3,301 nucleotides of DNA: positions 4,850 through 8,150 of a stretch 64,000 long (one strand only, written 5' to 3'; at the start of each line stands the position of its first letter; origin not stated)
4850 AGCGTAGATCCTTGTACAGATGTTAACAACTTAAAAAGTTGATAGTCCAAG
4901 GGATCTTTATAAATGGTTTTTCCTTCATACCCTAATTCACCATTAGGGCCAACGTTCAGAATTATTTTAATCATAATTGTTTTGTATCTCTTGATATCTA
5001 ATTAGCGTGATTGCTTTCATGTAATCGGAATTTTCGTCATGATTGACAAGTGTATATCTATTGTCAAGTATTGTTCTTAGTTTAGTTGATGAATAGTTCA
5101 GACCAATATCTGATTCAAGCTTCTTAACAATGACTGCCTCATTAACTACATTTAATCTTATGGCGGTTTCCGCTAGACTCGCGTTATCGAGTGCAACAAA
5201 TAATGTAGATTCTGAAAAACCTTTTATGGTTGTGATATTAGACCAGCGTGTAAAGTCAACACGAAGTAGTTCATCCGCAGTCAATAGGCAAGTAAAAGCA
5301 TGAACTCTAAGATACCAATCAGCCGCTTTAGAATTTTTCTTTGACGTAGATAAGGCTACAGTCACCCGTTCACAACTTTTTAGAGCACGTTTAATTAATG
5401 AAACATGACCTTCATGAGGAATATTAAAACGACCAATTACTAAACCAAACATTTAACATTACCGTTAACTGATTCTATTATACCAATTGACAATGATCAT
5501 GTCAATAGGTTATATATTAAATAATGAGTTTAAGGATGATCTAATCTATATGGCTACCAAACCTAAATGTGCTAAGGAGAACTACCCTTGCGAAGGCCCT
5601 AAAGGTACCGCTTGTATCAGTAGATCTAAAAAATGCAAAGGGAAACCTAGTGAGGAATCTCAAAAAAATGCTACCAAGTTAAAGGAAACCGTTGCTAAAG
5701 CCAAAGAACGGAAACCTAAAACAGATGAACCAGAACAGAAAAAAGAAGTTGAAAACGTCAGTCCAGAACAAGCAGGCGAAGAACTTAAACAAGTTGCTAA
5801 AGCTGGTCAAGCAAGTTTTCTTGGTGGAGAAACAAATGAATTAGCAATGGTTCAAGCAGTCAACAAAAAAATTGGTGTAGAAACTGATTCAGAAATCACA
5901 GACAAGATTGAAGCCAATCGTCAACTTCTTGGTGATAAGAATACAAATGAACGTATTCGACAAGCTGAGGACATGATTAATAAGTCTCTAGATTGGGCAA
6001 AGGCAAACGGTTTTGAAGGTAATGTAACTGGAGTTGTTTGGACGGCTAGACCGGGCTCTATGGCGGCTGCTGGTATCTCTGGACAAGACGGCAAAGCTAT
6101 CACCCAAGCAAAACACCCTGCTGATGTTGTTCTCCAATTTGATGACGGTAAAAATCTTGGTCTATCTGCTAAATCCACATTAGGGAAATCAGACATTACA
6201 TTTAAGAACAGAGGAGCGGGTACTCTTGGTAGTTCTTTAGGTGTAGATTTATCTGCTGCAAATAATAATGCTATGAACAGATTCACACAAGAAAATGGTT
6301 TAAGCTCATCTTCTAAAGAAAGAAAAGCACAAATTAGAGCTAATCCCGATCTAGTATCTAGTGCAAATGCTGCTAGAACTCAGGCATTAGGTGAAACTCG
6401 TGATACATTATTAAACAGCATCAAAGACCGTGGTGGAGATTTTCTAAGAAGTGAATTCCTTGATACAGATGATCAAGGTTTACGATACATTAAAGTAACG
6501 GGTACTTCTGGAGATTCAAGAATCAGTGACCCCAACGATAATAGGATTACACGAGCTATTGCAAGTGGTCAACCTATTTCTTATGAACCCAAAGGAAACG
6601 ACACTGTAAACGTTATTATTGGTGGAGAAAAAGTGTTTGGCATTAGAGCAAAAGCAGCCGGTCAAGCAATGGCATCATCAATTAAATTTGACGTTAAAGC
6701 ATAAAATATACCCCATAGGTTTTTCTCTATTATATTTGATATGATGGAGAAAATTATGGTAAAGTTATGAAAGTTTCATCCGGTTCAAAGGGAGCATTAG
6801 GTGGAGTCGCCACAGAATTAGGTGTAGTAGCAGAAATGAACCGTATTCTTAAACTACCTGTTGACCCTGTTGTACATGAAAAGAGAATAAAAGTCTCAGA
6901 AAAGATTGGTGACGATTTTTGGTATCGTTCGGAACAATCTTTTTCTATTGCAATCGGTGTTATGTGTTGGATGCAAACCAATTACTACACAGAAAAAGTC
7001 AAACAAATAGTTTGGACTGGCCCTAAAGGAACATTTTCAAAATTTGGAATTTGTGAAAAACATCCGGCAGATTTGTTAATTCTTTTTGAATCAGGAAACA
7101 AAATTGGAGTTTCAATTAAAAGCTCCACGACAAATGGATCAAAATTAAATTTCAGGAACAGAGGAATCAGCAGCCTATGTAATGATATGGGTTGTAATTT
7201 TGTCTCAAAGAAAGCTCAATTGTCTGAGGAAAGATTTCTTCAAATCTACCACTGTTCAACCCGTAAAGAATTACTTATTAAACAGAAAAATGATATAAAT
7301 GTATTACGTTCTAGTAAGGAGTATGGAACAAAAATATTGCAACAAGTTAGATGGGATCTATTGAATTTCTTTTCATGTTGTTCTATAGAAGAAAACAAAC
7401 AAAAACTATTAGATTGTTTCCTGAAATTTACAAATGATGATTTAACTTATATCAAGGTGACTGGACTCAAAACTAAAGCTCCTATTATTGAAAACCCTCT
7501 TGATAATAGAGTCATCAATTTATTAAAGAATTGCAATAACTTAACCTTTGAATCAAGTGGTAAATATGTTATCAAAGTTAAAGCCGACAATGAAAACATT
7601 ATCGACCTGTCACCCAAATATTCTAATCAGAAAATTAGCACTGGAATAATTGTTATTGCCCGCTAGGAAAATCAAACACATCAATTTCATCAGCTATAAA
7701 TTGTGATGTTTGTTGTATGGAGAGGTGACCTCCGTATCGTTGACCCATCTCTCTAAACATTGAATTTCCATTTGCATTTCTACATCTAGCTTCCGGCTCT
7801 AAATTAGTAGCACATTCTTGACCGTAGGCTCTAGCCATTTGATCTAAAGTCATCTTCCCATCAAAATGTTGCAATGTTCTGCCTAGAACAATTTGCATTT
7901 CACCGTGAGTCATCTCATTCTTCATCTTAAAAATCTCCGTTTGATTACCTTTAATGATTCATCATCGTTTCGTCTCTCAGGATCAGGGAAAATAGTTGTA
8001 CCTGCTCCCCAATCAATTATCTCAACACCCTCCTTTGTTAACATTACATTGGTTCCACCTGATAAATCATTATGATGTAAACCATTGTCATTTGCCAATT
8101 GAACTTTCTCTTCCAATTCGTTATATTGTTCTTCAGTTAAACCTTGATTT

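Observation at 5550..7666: Plus-strand island of two diverged paralogs with a restriction-endonuclease-like E...PAD...S-x-K core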

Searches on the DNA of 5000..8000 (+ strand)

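Call 6: search_dna_similar(query=window:5000-8000:+, collection=phages, mode=near)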
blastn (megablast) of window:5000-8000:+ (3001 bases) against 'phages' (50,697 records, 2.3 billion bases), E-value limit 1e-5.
No match.

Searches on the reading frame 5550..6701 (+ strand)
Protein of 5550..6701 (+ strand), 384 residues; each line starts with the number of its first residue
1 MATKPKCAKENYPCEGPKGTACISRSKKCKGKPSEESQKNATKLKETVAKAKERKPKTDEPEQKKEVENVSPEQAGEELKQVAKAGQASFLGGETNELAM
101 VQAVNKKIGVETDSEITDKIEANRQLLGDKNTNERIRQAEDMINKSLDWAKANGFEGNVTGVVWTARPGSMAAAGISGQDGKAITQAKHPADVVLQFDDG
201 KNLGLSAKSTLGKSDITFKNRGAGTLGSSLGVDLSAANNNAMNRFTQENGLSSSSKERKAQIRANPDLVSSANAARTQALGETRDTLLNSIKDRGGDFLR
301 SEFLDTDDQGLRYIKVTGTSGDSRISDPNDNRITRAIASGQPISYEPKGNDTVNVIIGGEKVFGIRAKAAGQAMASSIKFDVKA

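Call 4: search_protein_families(library=pfam, proteins=[window:5550-6701:+], max_evalue=10)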
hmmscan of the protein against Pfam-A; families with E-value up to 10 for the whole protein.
window:5550-6701:+ (384 aa): 2 families
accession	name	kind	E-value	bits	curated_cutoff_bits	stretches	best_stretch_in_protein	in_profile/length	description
PF15444.11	TMEM247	-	0.13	12.8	27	1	19-160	15-152/206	Transmembrane protein 247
PF00057.23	Ldl_recept_a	-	0.48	11.1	24.1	1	6-33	2-26/37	Low-density lipoprotein receptor domain class A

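Call 5: search_protein_families(library=phrogs, proteins=[window:5550-6701:+], max_evalue=1)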
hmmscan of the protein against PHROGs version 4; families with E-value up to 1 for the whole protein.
window:5550-6701:+ (384 aa): 0 families

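Call 7: search_dna_similar(query=window:5550-6701:+, collection=phages, mode=protein, max_rows=40)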
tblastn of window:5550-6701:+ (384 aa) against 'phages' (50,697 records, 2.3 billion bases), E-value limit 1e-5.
Records with a match: 1; places in all: 1; records where one place covers at least 80% of the query: 0.
Best place of each record, by identity: <60% 1.
By first word of the organism name: Synechococcus 1.
By host as written in the record: Synechococcus sp. WH 7803 1.
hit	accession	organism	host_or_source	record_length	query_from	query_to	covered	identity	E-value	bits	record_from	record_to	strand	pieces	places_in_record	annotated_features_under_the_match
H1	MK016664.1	Synechococcus phage S-B68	Synechococcus sp. WH 7803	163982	83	380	78%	29.8%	4e-17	89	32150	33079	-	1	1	hypothetical protein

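Call 8: find_homologous_proteins(query=window:5550-6701:+)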
Query window:5550-6701:+ (384 aa): 15 proteins with E <= 0.001 among 8000 candidates.
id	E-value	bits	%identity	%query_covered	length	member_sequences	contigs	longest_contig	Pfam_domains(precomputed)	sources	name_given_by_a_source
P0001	2.9e-243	825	100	100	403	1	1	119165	-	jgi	-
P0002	3.1e-189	647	80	100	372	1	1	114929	-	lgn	-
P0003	2.4e-98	348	50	100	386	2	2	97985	-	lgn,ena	-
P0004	4.6e-37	146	39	64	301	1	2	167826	-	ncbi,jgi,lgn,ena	-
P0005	1.9e-35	141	38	65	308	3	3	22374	-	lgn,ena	-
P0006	1.6e-33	135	37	64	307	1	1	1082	-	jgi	jgi:hypothetical protein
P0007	3.9e-33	134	37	65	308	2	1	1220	-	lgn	-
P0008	9.2e-33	132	36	81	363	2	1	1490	-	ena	-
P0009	3.5e-31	127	33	75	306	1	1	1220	-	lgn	-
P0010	9.3e-31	126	34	65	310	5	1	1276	-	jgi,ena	-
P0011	3.5e-29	121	36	63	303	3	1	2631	-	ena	-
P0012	5.0e-29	120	33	76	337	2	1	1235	-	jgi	-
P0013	5.9e-29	120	31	77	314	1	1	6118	-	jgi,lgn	-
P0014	1.8e-27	115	32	72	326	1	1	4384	-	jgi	jgi:hypothetical protein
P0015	7.6e-17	80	29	75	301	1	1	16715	-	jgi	-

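Call 21: find_encoding_contigs(protein=P0004, flank=8000, max_places=4)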
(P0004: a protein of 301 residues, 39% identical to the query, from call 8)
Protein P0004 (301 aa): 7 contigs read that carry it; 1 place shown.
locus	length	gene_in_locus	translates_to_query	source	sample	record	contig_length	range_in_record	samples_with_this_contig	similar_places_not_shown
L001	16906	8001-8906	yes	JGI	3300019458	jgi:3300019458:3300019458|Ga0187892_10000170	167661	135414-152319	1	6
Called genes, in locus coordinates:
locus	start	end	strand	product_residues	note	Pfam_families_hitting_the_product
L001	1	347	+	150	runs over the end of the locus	PF00959:Phage_lysozyme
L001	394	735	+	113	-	-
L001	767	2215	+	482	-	PF03104:DNA_pol_B_exo1, PF00136:DNA_pol_B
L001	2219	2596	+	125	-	-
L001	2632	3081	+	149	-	PF00383:dCMP_cyt_deam_1, PF14437:MafB19-deam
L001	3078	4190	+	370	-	PF00136:DNA_pol_B (faint)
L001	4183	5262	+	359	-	PF00154:RecA_N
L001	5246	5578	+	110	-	-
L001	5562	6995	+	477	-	PF13481:AAA_25 (weak), PF03796:DnaB_C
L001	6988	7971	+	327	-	PF01555:N6_N4_Mtase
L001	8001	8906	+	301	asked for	-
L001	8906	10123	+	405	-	PF19782:DUF6267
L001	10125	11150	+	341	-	-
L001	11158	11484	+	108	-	-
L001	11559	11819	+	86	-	-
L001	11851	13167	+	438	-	-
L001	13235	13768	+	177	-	-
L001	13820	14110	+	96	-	-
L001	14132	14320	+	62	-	PF09723:Zn_ribbon_8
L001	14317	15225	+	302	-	-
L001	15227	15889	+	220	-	-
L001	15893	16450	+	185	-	-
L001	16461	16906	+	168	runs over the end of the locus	-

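Call 28: get_annotated_region(hit=H1, flank=7000)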
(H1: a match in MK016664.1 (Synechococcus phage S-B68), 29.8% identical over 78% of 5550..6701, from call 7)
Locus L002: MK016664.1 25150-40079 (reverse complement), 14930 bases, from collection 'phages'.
description: Synechococcus phage S-B68, complete genome.
organism: Synechococcus phage S-B68 (NCBI taxid 2545437)
taxonomy: Viruses; Duplodnaviria; Heunggongvirae; Uroviricota; Caudoviricetes; Kyanoviridae
host: Synechococcus sp. WH 7803; source: -; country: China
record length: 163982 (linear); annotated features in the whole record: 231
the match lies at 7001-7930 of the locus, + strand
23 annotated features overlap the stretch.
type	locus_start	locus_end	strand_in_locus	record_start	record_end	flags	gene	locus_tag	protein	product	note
CDS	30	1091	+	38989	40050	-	-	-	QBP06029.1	N-carbamoyl-L-amino acid hydrolase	-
CDS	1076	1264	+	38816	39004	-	-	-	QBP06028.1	hypothetical protein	-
CDS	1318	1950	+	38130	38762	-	-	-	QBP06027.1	LOG family protein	-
CDS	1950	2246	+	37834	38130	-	-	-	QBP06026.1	hypothetical protein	-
CDS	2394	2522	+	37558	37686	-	-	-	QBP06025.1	hypothetical protein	-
CDS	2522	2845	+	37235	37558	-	-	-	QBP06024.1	hypothetical protein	-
CDS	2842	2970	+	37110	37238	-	-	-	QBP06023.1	hypothetical protein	-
CDS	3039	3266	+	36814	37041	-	-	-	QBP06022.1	hypothetical protein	-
CDS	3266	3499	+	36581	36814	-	-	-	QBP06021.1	hypothetical protein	-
CDS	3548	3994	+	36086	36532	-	-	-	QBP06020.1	hypothetical protein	-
CDS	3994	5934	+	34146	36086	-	-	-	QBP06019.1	hypothetical protein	-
CDS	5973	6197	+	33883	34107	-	-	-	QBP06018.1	hypothetical protein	-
CDS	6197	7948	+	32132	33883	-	-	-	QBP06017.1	hypothetical protein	-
CDS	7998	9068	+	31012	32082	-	-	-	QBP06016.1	putative cytoplasmic protein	-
CDS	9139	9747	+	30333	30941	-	-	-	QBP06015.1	hypothetical protein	-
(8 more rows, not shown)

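Call 40: find_encoding_contigs(protein=P0002, flank=6000, max_places=2)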
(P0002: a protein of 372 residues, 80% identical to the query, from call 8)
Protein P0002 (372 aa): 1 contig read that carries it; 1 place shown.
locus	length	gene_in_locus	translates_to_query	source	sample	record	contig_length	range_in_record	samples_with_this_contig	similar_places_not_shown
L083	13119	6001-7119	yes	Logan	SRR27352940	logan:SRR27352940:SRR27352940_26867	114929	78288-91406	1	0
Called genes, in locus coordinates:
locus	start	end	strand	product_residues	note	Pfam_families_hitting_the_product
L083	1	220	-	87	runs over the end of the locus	-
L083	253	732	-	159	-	-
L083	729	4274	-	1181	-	PF00317:Ribonuc_red_lgN (weak), PF13403:Hint_2 (weak), PF14890:Intein_splicing, PF02867:Ribonuc_red_lgC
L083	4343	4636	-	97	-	-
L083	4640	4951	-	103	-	-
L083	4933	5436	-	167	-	-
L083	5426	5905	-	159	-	PF01467:CTP_transf_like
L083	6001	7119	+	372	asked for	-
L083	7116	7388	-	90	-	-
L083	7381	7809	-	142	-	PF00069:Pkinase, PF01163:RIO1 (weak)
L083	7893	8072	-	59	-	-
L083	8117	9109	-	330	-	PF00303:Thymidylat_synt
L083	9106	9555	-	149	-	-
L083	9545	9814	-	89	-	-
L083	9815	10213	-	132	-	-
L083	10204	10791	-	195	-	-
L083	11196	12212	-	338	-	PF00268:Ribonuc_red_sm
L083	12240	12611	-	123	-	-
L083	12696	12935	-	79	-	-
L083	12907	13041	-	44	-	-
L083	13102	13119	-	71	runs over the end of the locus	-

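Call 41: find_encoding_contigs(protein=P0003, flank=6000, max_places=2)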
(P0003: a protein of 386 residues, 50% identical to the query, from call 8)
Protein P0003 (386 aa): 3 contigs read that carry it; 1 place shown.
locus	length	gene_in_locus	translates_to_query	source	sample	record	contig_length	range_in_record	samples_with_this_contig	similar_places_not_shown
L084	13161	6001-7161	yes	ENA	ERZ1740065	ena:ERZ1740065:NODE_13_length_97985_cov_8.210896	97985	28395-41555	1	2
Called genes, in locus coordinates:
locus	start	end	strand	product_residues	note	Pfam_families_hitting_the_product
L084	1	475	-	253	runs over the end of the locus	-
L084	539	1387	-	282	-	-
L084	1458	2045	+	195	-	-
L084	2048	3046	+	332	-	PF00268:Ribonuc_red_sm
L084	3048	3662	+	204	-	-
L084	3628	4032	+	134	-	-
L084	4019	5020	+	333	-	PF00303:Thymidylat_synt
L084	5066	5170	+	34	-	-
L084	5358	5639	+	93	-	-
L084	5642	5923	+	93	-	-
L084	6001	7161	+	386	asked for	-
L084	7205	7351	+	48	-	-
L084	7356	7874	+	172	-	PF00186:DHFR_1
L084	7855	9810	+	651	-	PF00317:Ribonuc_red_lgN (weak), PF02867:Ribonuc_red_lgC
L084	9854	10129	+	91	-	-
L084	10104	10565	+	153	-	-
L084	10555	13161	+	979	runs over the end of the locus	PF18136:DNApol_Exo, PF00476:DNA_pol_A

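Call 47: search_protein_families(library=ncbifam, proteins=[window:5550-6701:+, P0004], max_evalue=1)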
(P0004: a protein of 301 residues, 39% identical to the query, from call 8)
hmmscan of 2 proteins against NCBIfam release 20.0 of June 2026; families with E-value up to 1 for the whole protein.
window:5550-6701:+ (384 aa): 0 families

P0004 (301 aa): 2 families
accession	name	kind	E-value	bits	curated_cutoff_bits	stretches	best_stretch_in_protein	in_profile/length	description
TIGR03798.1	leader_Nif11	subfamily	0.0019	18.4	32.3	1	37-69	11-42/68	Nif11-like leader peptide family RiPP precursor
NF038367.1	OM_lipo_TUL4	subfamily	0.031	14.6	75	1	163-221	26-83/149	TUL4 family lipoprotein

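Call 48: search_protein_families(library=padloc, proteins=[window:5550-6701:+, P0004], max_evalue=1)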
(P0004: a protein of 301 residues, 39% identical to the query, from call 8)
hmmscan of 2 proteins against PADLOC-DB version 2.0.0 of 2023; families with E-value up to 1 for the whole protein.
window:5550-6701:+ (384 aa): 0 families

P0004 (301 aa): 0 families

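Call 83: search_protein_families(library=phrogs, proteins=[P0004], max_evalue=0.001)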
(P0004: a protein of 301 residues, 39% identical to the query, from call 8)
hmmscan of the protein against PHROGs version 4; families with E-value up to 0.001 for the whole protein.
P0004 (301 aa): 0 families

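Call 89: find_encoding_contigs(protein=P0001, flank=3000, max_places=2)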
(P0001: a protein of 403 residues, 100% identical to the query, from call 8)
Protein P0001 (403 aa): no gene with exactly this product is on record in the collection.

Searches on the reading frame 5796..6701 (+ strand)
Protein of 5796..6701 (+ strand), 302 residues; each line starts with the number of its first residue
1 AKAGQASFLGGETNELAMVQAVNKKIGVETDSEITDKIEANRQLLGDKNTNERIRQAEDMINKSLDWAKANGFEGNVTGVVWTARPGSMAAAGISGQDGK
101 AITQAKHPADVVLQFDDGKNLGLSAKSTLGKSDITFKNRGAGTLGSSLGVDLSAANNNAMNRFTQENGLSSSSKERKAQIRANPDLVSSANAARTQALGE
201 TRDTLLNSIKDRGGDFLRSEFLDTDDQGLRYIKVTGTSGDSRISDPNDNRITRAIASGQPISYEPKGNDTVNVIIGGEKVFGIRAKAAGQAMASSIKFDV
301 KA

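Call 62: predict_structure(alignment_id=A4)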
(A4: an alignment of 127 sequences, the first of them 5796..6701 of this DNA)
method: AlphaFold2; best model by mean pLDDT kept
length: 302 residues; sequences in the alignment: 127
mean_pLDDT: 96.0   pTM: 0.89
mean pLDDT of the five models: 96.0, 96.0, 96.0, 95.8, 95.6
residues with pLDDT >= 90: 284; 70-90: 16; 50-70: 2; < 50: 0
segments of 3 or more residues with pLDDT < 50: none
pLDDT, mean of each block of 10 residues (from residue 1): 84 98 98 97 97 98 98 97 97 95 95 98 96 88 97 98 98 98 98 98 98 94 90 95 94 96 98 98 97 97 91
secondary structure, 60 per line:
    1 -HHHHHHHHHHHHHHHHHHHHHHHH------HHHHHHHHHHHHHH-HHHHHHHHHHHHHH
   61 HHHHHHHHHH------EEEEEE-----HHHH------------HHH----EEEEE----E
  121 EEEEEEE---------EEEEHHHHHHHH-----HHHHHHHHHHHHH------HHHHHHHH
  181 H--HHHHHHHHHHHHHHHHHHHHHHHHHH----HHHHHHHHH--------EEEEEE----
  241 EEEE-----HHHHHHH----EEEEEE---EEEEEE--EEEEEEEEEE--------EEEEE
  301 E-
elements in order: H2-25 H32-45 H47-70 E77-82 H88-91 E111-115 E120-127 E137-140 H141-148 H154-166 H173-181 H184-209 H214-222 E231-236 E241-244 H250-256 E261-266 E270-275 E278-287 E296-301

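Call 64: fold_search(model_id=the predicted structure, library=pdb)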
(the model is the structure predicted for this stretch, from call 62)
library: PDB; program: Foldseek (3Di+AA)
matches with E <= 10: 336; with E <= 0.001: 1
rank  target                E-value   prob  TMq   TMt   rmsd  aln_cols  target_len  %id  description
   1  2fkc_A                3.2e-04  1.00  0.39  0.46   9.8       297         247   14  Crystal Form I of Pre-Reactive Complex of Restriction Endonuclease HinP1I with Cognate DNA and Calcium Ion (released 2006-02-21)
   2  1sa3_A                4.8e-03  0.75  0.28  0.31  13.2       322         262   12  An asymmetric complex of restriction endonuclease MspI on its palindromic DNA recognition site (released 2004-09-07)
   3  9iab_B                1.0e-01  0.33  0.22  0.24  11.3       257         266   10  Structure of the Argonaute-associated Cas4 family protein 1 (ACE1) from Chroococcidiopsis thermalis (CtACE1) (released 2025-04-23)
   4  9iab_A                1.1e-01  0.33  0.18  0.20   9.5       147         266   14  Structure of the Argonaute-associated Cas4 family protein 1 (ACE1) from Chroococcidiopsis thermalis (CtACE1) (released 2025-04-23)
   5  6ppr_A                1.4e-01  0.16  0.19  0.09  13.0       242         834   11  Cryo-EM structure of AdnA(D934A)-AdnB(D1014A) in complex with AMPPNP and DNA (released 2019-11-20)
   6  6p8t_A                2.7e-01  0.25  0.14  0.06  10.5       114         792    6  Acinetobacter baumannii tRNA synthetase in complex with compound 1 (released 2020-11-18)
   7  9np6_A                2.7e-01  0.12  0.19  0.08  15.6       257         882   12  Cryo-EM structure of AdnA(D934A)-AdnB(D1014A) in complex with AMPPNP and blunt end DNA (released 2025-03-19)
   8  3vqy                  2.8e-01  0.18  0.12  0.14  11.1        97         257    9  Crystal structure of the catalytic domain of pyrrolysyl-tRNA synthetase in complex with BocLys and AMPPNP (form 2) (released 2013-01-02)
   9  1wtd_B                3.0e-01  0.10  0.13  0.15  17.4       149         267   17  Crystal structure of type II restrcition endonuclease, EcoO109I DNA-free form (released 2004-12-14)
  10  8ifj_A                3.6e-01  0.25  0.13  0.15  11.2       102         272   10  Crystal structure of pyrrolysyl-tRNA synthetase from methanogenic archaeon ISO4-G1 (released 2023-03-15)
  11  2rhs_B                4.2e-01  0.18  0.14  0.06  11.1       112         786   12  PheRS from Staphylococcus haemolyticus- rational protein engineering and inhibitor studies (released 2007-11-06)
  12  6lya                  4.5e-01  0.15  0.12  0.14  11.0        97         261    8  PylRS C-terminus domain mutant bound with 1-Methyl-L-tryptophan and AMPNP (released 2020-07-08)
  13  9iac_A                4.8e-01  0.21  0.18  0.20  11.5       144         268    7  Structure of the Argonaute-associated Cas4 family protein 1 (ACE1) from Microcystis aeruginosa (MaACE1) (released 2025-04-23)
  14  8ke4                  4.8e-01  0.18  0.12  0.14  10.9        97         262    8  PylRS C-terminus domain mutant bound with D-3-bromophenylalanine and AMPNP (released 2023-11-01)
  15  6ezd_A                4.8e-01  0.13  0.13  0.14  10.3       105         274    8  Pyrrolysyl-tRNA synthetase from Canditatus Methanomethylophilus alvus (MmaPylRS) (released 2018-12-12)
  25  1rzn_A                6.4e-01  0.30  0.20  0.36   9.0       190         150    8  Crystal Structure of Penicillin-binding protein-related factor A from Bacillus Subtilis. (released 2004-11-30)
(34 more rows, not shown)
